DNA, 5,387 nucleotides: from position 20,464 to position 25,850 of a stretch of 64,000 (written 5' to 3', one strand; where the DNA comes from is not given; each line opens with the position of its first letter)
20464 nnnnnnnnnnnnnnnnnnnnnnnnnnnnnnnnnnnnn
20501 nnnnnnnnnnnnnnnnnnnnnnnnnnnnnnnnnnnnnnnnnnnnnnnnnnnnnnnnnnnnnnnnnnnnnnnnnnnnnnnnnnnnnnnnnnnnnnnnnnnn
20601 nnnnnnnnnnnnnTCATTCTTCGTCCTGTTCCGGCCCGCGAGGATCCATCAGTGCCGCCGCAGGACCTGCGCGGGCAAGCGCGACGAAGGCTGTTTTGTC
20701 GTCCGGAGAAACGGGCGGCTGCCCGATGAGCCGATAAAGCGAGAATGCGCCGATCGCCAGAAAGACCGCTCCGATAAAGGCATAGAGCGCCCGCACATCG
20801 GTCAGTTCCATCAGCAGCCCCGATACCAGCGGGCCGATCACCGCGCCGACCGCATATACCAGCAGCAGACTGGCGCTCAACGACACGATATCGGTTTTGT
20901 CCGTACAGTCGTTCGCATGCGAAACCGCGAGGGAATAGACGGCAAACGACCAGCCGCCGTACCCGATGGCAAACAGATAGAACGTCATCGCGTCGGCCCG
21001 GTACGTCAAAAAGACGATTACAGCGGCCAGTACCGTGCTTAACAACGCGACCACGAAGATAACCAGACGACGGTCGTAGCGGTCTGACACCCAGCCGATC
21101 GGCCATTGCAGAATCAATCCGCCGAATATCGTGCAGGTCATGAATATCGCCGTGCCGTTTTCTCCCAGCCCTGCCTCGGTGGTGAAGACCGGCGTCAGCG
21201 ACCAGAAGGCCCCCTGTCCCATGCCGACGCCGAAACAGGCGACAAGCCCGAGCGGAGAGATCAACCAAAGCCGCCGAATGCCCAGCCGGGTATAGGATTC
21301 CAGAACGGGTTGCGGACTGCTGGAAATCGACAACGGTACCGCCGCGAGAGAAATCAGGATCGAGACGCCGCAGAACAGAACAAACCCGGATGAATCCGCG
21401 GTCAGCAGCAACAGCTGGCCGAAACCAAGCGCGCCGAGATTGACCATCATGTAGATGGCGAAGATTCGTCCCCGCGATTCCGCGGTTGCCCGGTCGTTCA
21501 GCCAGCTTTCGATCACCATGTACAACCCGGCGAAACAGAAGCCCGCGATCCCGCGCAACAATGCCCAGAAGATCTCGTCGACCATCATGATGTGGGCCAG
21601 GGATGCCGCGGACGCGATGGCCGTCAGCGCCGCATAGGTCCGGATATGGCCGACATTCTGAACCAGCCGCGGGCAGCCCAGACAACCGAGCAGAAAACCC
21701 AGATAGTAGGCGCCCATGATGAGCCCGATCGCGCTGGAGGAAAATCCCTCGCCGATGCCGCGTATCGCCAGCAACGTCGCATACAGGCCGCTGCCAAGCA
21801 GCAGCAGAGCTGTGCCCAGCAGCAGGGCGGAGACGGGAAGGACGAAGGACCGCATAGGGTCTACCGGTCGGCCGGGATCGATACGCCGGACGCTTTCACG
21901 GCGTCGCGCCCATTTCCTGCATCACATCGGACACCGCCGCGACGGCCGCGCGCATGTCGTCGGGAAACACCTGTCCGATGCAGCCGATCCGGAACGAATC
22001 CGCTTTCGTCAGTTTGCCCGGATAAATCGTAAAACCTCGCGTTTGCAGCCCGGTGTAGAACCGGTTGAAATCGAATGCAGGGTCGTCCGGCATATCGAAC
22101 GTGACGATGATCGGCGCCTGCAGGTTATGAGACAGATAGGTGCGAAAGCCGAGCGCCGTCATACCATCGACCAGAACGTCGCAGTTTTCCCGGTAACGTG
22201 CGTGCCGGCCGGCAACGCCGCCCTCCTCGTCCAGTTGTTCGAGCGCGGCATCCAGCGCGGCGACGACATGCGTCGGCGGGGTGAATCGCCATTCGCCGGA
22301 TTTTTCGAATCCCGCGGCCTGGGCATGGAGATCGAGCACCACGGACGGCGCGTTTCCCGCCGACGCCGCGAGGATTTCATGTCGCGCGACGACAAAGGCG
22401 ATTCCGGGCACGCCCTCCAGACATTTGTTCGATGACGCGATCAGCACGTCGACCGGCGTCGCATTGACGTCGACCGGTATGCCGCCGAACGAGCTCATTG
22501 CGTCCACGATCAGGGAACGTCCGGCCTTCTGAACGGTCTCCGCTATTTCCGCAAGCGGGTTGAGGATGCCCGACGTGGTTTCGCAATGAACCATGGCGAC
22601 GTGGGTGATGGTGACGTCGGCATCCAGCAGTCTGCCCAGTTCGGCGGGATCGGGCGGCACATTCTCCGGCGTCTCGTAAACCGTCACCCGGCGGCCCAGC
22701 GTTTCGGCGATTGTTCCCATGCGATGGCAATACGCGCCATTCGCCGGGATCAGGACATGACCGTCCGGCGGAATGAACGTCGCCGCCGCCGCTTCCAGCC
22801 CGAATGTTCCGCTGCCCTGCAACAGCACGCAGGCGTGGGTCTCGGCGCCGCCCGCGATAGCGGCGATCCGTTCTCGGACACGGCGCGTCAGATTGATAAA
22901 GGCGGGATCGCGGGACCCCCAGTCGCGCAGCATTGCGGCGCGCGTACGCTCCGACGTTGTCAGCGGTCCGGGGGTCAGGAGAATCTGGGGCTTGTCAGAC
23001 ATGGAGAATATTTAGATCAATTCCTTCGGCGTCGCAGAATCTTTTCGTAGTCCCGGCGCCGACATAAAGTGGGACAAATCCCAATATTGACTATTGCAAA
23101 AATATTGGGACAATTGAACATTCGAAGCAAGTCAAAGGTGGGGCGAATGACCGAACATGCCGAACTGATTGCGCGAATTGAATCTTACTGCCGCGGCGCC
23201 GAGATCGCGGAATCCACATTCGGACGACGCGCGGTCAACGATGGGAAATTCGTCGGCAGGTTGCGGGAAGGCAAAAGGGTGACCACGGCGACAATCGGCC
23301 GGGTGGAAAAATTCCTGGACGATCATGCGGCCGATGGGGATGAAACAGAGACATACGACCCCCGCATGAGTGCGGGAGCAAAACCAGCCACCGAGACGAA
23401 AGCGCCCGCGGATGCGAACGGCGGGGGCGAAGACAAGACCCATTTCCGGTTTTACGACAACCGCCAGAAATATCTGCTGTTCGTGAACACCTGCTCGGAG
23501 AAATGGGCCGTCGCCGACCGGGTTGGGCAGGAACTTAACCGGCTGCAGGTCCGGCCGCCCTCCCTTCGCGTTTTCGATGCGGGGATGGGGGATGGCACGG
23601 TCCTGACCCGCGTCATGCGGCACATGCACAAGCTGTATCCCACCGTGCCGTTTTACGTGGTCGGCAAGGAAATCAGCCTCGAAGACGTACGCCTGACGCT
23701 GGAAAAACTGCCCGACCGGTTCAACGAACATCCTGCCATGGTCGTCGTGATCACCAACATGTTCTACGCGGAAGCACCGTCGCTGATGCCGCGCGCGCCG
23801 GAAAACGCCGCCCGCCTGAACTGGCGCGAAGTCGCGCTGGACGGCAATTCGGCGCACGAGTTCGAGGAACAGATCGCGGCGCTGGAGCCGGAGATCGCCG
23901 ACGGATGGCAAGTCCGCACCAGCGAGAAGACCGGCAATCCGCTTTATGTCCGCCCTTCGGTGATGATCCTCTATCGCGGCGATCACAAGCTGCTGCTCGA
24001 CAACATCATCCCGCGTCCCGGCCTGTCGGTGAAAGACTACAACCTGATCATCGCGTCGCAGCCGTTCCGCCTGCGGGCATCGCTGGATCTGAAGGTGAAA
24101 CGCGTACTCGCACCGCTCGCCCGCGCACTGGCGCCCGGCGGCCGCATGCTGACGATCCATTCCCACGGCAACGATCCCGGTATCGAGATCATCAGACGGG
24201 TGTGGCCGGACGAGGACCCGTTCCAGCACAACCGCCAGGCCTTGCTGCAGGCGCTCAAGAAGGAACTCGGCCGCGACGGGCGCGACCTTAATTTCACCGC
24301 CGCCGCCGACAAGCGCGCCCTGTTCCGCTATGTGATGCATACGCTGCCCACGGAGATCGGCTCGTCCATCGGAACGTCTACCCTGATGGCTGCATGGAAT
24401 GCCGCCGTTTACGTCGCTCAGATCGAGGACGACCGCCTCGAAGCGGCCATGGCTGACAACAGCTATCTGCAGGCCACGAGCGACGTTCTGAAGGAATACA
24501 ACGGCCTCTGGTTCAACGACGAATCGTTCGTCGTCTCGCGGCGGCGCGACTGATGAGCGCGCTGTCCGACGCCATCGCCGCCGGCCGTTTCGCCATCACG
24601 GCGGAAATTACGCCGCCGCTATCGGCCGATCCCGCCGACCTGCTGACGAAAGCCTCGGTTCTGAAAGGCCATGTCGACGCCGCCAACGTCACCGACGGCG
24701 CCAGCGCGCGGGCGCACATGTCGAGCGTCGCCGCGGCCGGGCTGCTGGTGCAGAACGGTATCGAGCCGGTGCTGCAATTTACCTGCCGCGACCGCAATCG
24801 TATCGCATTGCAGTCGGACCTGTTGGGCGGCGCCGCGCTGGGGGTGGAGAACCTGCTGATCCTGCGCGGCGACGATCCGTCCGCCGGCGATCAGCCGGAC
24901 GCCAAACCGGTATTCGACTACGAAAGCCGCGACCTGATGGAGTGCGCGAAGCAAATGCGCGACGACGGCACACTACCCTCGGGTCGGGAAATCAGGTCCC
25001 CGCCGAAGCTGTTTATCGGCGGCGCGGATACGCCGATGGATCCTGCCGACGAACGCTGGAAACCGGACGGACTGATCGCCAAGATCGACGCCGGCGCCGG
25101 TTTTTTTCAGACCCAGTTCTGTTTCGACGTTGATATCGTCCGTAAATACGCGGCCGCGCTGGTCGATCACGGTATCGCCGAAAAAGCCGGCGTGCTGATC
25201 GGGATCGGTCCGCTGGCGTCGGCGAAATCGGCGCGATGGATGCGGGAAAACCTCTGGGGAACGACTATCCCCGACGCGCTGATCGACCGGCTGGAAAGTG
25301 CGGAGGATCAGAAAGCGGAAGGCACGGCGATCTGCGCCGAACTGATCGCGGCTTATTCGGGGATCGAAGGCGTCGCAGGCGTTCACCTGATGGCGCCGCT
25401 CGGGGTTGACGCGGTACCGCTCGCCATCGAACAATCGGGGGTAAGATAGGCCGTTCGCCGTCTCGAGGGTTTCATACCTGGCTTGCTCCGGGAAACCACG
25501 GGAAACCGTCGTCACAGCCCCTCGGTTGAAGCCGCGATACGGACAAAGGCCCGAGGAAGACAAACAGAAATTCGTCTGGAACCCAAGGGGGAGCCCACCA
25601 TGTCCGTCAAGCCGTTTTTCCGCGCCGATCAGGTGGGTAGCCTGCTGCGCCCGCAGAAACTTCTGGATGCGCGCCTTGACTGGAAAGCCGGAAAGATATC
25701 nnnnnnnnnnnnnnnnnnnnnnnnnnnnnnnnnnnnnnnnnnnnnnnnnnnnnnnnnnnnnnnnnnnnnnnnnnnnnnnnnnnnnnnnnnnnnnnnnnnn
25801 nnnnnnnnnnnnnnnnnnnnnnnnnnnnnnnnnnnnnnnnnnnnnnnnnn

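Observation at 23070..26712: HTH-methyltransferase fusion with its own operator heading metF and a MetE-like gene: candidate new SAM-sensing regulator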

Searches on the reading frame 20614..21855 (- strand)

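Call 3: search_protein_families(library=pfam, proteins=[window:20614-21855:-], max_evalue=0.01)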
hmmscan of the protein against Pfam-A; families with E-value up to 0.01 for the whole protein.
window:20614-21855:- (413 aa): 1 family
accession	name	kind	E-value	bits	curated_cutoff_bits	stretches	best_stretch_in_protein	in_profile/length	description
PF07690.21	MFS_1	-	3e-31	109.1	33.4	2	11-314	1-323/347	Major Facilitator Superfamily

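Call 4: search_protein_families(library=ncbifam, proteins=[window:20614-21855:-], max_evalue=0.01)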
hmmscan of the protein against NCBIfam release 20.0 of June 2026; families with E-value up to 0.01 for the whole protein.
window:20614-21855:- (413 aa): 7 families
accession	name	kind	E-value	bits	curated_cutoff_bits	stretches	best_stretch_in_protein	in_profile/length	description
NF002962.0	PRK03633.1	equivalog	2e-40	139.1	361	1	1-368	1-364/382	MFS transporter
TIGR00900.1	2A0121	subfamily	4.4e-08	32.9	319.6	2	10-146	214-352/364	H+ Antiporter protein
NF011932.2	PRK15403.1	equivalog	8.8e-08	31.7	700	1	242-366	54-175/402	multidrug efflux MFS transporter MdtM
NF053813.1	MFS_TcaB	equivalog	1.4e-06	27.3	475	1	235-374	47-179/396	putative multidrug effflux MFS transporter TcaB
TIGR00895.1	2A0115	subfamily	1.9e-06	27.1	418.55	1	219-298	271-349/398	aromatic acid/H+ symport family MFS transporter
TIGR00880.1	2_A_01_02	superfamily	0.00026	21.1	131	1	248-370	13-132/141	multidrug resistance protein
TIGR00894.1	2A0114euk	subfamily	0.0054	15.3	626.45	0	238-363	81-206/465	Na(+)-dependent inorganic phosphate cotransporter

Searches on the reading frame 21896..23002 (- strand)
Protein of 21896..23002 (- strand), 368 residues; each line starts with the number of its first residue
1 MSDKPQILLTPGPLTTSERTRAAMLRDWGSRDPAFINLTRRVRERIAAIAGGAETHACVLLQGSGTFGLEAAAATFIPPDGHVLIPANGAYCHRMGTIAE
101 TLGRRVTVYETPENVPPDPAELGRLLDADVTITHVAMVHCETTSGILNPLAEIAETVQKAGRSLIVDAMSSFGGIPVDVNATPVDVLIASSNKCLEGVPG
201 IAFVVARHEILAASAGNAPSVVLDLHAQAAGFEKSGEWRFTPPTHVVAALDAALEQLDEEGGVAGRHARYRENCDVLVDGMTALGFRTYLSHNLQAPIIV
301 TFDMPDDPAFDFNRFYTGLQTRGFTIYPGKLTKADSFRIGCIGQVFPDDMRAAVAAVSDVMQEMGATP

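Call 3: search_protein_families(library=pfam, proteins=[window:21896-23002:-], max_evalue=0.01)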
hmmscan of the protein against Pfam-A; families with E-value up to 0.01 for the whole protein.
window:21896-23002:- (368 aa): 1 family
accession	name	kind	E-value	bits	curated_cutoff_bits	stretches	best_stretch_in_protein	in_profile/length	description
PF00266.25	Aminotran_5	-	1.8e-25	90.2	21.5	1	22-305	28-317/371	Aminotransferase class-V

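Call 4: search_protein_families(library=ncbifam, proteins=[window:21896-23002:-], max_evalue=0.01)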
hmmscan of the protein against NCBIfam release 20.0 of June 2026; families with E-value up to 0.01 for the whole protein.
window:21896-23002:- (368 aa): 25 families
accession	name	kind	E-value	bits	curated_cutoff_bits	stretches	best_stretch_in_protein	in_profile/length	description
NF010006.0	PRK13479.1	equivalog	8.9e-158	525.2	296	1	3-365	3-365/369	2-aminoethylphosphonate--pyruvate transaminase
TIGR02326.1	transamin_PhnW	equivalog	6.7e-143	476.2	400.8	1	4-363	2-362/363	2-aminoethylphosphonate--pyruvate transaminase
TIGR03301.1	PhnW-AepZ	equivalog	4.4e-137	457.2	360.8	1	7-361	1-355/355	2-aminoethylphosphonate aminotransferase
NF046070.1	PyrdoxPyrvTramin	equivalog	4.9e-45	154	600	1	3-365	3-368/369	pyridoxamine--pyruvate transaminase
NF045640.1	AspGlyoxATaseBhcA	equivalog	2e-26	92.8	650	1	8-365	7-368/395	L-aspartate--glyoxylate aminotransferase BhcA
TIGR01364.1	serC_1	equivalog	1.6e-09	37.2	443.6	1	31-307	39-304/358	phosphoserine transaminase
TIGR01979.1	sufS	subfamily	2.1e-09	36.8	475.1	1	42-213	67-240/403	SufS family cysteine desulfurase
NF003764.0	PRK05355.1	equivalog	4.1e-08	32.5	253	1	30-307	41-302/357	3-phosphoserine/phosphohydroxythreonine transaminase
TIGR04343.1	egtE_PLP_lyase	equivalog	6.4e-08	31.8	400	1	119-214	132-223/370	ergothioneine biosynthesis PLP-dependent enzyme EgtE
TIGR01977.1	am_tr_V_EF2568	hypoth_equivalog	6.7e-08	31.9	377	1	54-208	60-214/376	cysteine desulfurase family protein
TIGR01366.1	serC_3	equivalog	1.1e-07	31.4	401.65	1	27-279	31-275/361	phosphoserine transaminase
TIGR03402.1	FeS_nifS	equivalog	1.4e-07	30.6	530.75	1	101-204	108-208/379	cysteine desulfurase NifS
NF006791.0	PRK09295.1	equivalog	1.6e-07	30.8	661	1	99-261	134-298/406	cysteine desulfurase SufS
TIGR03235.1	DNA_S_dndA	equivalog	1.1e-06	28.2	480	1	100-209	110-215/353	cysteine desulfurase DndA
NF010611.0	PRK14012.1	equivalog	1.7e-06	27.3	548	1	100-202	117-216/406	IscS subfamily cysteine desulfurase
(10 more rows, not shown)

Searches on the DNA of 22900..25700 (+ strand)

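Call 45: search_rna_families(source=window, start=22900, end=25700, threshold=evalue, max_evalue=1)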
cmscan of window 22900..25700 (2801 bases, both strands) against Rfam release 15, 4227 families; matches with E-value up to 1: 1.
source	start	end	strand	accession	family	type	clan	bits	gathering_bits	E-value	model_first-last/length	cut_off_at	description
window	23351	23427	-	RF02837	anti-hemB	Gene; sRNA;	-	21.4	49.5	0.059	1-81/81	no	Burkholderia RNA 7 (anti-hemB)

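Call 57: search_rna_families(sources=[L081, L082, L083, L084, L086], threshold=gathering)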
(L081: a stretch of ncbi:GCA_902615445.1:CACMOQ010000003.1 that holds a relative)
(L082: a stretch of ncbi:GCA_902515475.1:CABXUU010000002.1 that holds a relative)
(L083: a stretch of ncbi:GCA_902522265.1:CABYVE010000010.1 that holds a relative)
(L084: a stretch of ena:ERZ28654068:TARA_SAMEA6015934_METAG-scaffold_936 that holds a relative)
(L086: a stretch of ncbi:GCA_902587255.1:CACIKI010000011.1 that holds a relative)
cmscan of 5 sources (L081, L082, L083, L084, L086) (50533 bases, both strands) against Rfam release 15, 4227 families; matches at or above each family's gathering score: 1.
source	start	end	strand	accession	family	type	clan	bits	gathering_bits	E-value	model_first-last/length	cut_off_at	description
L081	11703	11774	-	RF00005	tRNA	Gene; tRNA;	CL00001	52.8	29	1.3e-08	1-71/71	no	tRNA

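Call 83: search_rna_families(sources=[L001, L002, L010, L012, L036, L046, L052, L062, L063, L066, L074], threshold=gathering)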
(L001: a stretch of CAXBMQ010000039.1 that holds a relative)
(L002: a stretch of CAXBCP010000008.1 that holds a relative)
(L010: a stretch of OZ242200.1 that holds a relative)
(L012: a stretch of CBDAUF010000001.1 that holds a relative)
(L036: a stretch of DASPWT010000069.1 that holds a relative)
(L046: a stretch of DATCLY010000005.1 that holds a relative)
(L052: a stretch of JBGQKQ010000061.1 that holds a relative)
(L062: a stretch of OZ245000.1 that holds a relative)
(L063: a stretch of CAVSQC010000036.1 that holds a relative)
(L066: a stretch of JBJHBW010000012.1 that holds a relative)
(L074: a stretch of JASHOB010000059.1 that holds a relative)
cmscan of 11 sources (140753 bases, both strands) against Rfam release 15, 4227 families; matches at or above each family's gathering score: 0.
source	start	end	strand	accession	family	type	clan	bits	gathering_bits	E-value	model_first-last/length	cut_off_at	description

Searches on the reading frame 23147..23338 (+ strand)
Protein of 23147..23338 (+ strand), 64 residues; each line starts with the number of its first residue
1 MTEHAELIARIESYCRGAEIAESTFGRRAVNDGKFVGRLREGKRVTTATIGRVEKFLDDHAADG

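Call 26: search_protein_families(library=pfam, proteins=[window:23147-23338:+], max_evalue=10)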
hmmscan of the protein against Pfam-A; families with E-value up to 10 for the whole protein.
seq(64 aa): 0 families

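Call 34: predict_structure(alignment_id=A2)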
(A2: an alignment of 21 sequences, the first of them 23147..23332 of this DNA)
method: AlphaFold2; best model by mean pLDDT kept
length: 62 residues; sequences in the alignment: 21
mean_pLDDT: 87.6   pTM: 0.70
mean pLDDT of the five models: 87.6, 87.3, 86.7, 86.3, 85.8
residues with pLDDT >= 90: 36; 70-90: 23; 50-70: 2; < 50: 1
segments of 3 or more residues with pLDDT < 50: none
pLDDT, mean of each block of 10 residues (from residue 1): 79 92 93 90 87 90 63
secondary structure, 60 per line:
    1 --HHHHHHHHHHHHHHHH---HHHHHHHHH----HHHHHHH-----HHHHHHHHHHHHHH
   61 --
elements in order: H3-18 H22-30 H35-41 H47-60

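Call 37: fold_search(model_id=the predicted structure, library=pdb)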
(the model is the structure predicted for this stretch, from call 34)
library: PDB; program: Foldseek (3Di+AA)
matches with E <= 10: 258; with E <= 0.001: 0
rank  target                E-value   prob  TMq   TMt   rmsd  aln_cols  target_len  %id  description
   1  1y7y_B                2.8e-01  0.97  0.65  0.63   2.6        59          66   19  High-resolution crystal structure of the restriction-modification controller protein C.AhdI from Aeromonas hydrophila (released 2005-02-22)
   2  1y7y_A                2.9e-01  0.91  0.59  0.55   3.6        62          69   21  High-resolution crystal structure of the restriction-modification controller protein C.AhdI from Aeromonas hydrophila (released 2005-02-22)
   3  4pu7_A                3.5e-01  0.98  0.70  0.63   2.4        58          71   16  Shewanella oneidensis Toxin Antitoxin System Antitoxin Protein HipB Resolution 1.85 (released 2014-08-06)
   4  4pu7_B                3.5e-01  0.97  0.70  0.68   2.5        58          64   16  Shewanella oneidensis Toxin Antitoxin System Antitoxin Protein HipB Resolution 1.85 (released 2014-08-06)
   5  2csf_MODEL_1_A        4.5e-01  0.96  0.69  0.45   3.8        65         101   15  Solution structure of the second CUT domain of human SATB2 (released 2005-11-21)
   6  4pu4_D                5.8e-01  0.96  0.71  0.59   2.4        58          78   16  Shewanella oneidensis MR-1 Toxin Antitoxin System HipA, HipB and its operator DNA complex (space group P21) (released 2014-08-06)
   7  3vk0_B                6.1e-01  0.97  0.71  0.54   1.8        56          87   14  Crystal Structure of hypothetical transcription factor NHTF from Neisseria (released 2012-03-14)
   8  3qq6_B                6.5e-01  0.91  0.64  0.60   2.4        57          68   16  The N-terminal DNA binding domain of SinR from Bacillus subtilis (released 2011-06-15)
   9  1y9q                  6.5e-01  0.90  0.63  0.27   2.4        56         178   11  Crystal Structure of HTH_3 family Transcriptional Regulator from Vibrio cholerae (released 2005-01-04)
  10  5k98_B                6.5e-01  0.87  0.64  0.58   2.8        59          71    8  Structure of HipA-HipB-O2-O3 complex (released 2016-06-22)
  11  4pu4_C                6.9e-01  0.94  0.71  0.66   2.4        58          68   16  Shewanella oneidensis MR-1 Toxin Antitoxin System HipA, HipB and its operator DNA complex (space group P21) (released 2014-08-06)
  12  4i6u_A                6.9e-01  0.93  0.69  0.57   2.3        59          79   12  Crystal Structure of a Y37F mutant of the Restriction-Modification Controller Protein C.Esp1396I (released 2013-11-13)
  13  3eus_B                6.9e-01  0.85  0.64  0.55   2.9        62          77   14  The crystal structure of the DNA binding protein from Silicibacter pomeroyi (released 2008-11-25)
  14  4i6u_B                7.3e-01  0.92  0.67  0.56   2.2        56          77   12  Crystal Structure of a Y37F mutant of the Restriction-Modification Controller Protein C.Esp1396I (released 2013-11-13)
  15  8ezt_B                7.8e-01  0.90  0.68  0.61   2.6        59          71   19  Crystal structure of HipB(Lp) from Legionella pneumophila (released 2023-09-27)
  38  3jxb_C                1.2e+00  0.82  0.64  0.60   2.1        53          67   13  Crystal structure of the P22 c2 repressor protein in complex with synthetic operator 9C (released 2010-01-19)
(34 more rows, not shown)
